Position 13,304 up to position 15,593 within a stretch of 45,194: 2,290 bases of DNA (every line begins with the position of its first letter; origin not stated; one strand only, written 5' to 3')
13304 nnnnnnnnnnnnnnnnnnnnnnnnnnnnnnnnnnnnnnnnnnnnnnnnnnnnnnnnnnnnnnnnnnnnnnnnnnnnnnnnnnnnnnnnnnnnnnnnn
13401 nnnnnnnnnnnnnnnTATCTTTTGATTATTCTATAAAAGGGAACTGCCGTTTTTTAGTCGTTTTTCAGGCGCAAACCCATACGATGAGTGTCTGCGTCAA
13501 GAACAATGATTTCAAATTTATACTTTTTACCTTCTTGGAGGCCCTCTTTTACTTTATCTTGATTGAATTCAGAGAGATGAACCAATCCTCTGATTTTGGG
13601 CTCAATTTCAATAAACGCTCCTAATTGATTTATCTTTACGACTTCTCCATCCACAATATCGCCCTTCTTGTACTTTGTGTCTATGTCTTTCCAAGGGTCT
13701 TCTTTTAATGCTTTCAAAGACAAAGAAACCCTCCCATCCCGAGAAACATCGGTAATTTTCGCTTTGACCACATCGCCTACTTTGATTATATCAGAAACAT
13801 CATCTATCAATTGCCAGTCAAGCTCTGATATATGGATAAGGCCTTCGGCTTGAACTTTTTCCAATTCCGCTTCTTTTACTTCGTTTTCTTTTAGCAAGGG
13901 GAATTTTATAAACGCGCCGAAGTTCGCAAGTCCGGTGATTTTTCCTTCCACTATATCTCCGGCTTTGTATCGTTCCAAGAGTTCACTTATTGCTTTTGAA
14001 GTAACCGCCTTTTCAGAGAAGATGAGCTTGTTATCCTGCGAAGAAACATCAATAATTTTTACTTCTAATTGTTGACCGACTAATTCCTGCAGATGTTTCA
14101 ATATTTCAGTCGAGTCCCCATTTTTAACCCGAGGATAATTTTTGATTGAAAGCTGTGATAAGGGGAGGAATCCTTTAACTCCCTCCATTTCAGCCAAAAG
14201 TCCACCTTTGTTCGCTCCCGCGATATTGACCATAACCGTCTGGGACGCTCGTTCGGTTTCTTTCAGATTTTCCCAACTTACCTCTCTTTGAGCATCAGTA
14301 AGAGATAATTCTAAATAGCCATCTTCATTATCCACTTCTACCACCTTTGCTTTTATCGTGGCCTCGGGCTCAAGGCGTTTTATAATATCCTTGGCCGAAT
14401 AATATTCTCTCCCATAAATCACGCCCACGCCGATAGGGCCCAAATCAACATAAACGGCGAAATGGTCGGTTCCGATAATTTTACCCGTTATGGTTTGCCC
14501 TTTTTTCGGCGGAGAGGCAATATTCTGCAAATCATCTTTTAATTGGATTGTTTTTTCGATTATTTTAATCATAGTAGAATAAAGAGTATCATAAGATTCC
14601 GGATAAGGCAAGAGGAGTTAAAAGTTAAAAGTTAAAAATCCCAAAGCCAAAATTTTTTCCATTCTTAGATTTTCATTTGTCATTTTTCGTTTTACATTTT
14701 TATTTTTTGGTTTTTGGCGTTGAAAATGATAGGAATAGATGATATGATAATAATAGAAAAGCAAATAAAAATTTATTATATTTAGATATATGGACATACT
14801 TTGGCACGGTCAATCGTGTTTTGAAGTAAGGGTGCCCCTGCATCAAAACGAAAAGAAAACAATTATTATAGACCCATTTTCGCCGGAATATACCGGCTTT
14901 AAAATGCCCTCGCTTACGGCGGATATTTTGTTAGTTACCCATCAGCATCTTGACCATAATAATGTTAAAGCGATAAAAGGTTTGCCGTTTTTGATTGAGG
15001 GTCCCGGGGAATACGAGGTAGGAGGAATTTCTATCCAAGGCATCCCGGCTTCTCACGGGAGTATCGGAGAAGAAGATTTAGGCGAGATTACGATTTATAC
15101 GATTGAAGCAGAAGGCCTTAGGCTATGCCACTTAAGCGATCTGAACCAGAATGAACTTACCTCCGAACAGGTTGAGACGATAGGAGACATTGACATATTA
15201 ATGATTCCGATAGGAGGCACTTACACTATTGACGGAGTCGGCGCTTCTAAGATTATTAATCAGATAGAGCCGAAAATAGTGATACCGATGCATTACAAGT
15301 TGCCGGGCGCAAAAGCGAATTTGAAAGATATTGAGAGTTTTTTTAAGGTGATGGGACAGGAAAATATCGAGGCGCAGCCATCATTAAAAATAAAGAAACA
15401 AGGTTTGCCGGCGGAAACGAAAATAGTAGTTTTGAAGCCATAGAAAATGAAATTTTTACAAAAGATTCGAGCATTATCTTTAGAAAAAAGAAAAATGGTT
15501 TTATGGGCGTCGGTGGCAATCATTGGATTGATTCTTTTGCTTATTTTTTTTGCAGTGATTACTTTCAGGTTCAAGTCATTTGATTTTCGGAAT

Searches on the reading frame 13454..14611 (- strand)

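Call 7: search_protein_families(library=pfam, proteins=[window:13454-14611:-], max_evalue=0.001)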
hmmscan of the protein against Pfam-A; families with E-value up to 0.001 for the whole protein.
window:13454-14611:- (385 aa): 4 families
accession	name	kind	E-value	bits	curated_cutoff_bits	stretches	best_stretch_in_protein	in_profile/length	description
PF00575.29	S1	-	2.2e-45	153.4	22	4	313-381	1-72/74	S1 RNA binding domain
PF23459.1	S1_RRP5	-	1.4e-10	42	27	1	314-372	1-62/72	RRP5 S1 domain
PF21543.3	CvfB_2nd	-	2.8e-05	24.4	27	0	278-300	53-75/76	Virulence regulatory factor CvfB, second domain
PF21710.3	Spt6_S1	-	0.00014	22.6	27.5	0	76-107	58-89/91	Spt6, S1/OB domain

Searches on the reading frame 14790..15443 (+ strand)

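Call 7: search_protein_families(library=pfam, proteins=[window:14790-15443:+], max_evalue=0.001)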
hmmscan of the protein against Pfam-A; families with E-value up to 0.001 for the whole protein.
window:14790-15443:+ (217 aa): 2 families
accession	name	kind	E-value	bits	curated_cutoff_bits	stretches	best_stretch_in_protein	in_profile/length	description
PF13483.12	Lactamase_B_3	-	1.8e-43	148.7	24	1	3-168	2-160/160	Beta-lactamase superfamily domain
PF12706.13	Lactamase_B_2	-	3.3e-10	40.3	27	1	73-169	94-200/200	Beta-lactamase superfamily domain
